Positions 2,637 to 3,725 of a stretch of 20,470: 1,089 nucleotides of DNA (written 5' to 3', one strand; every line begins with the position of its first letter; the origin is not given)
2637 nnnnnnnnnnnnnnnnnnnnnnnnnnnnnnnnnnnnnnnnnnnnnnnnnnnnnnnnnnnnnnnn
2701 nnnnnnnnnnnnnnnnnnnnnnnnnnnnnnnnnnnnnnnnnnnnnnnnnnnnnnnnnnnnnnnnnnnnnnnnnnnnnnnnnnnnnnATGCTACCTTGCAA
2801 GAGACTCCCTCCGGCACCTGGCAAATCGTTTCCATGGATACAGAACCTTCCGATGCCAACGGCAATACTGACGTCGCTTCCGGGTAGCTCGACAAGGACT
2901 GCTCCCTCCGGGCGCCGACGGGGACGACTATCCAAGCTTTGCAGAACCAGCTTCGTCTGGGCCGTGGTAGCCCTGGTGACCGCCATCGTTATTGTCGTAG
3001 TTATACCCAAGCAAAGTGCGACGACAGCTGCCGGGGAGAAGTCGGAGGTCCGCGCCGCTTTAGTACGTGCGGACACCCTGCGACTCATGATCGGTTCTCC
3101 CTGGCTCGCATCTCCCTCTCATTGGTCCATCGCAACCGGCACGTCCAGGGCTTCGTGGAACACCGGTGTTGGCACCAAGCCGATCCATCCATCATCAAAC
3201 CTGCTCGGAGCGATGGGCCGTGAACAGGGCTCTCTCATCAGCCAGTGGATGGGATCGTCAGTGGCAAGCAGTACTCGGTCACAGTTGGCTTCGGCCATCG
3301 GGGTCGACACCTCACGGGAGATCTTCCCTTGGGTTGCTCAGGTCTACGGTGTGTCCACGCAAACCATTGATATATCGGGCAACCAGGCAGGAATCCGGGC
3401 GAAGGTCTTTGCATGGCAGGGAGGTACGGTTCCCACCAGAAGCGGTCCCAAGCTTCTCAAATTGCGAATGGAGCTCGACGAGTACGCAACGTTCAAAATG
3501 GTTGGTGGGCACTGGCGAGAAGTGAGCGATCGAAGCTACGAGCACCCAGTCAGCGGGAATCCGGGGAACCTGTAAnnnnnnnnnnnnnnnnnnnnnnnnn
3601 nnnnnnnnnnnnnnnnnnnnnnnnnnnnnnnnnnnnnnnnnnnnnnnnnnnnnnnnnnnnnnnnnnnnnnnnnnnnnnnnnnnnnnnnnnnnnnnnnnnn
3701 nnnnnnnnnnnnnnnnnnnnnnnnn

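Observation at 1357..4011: Overlapping operon of a secreted Amidase_6 (NlpC/P60-like) protein, two exported or membrane unknowns and a CxxC zinc-ribbon protein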

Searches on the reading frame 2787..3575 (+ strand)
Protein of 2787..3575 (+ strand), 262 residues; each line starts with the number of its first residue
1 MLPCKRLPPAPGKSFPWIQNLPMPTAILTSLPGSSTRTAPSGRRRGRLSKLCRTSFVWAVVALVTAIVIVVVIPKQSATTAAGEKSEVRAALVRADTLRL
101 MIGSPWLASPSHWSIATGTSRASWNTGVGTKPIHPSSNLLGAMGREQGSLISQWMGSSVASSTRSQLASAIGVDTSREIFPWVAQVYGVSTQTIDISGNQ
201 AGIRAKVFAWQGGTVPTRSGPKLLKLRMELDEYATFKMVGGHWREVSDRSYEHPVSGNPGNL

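Call 6: search_protein_families(library=pfam, proteins=[window:2787-3575:+], max_evalue=1)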
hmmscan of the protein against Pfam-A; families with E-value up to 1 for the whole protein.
window:2787-3575:+ (262 aa): 1 family
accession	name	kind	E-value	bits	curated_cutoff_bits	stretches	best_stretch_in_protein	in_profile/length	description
PF01036.24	Bac_rhodopsin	-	0.03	14.2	24.6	1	54-118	126-186/224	Bacteriorhodopsin-like protein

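Call 7: search_protein_families(library=ncbifam, proteins=[window:2787-3575:+], max_evalue=1)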
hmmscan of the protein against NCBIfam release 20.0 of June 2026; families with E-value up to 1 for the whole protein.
window:2787-3575:+ (262 aa): 0 families

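Call 13: find_homologous_proteins(query=window:2853-3575:+)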
Query window:2853-3575:+ (240 aa): 1 proteins with E <= 0.001 among 1532 candidates.
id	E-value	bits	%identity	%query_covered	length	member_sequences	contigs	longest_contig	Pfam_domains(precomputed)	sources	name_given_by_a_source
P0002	5.2e-151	519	100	100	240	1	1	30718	-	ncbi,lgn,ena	-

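Call 78: search_protein_families(library=phrogs, proteins=[window:2853-3575:+], max_evalue=0.01)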
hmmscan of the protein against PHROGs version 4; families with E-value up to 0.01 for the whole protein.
window:2853-3575:+ (240 aa): 0 families
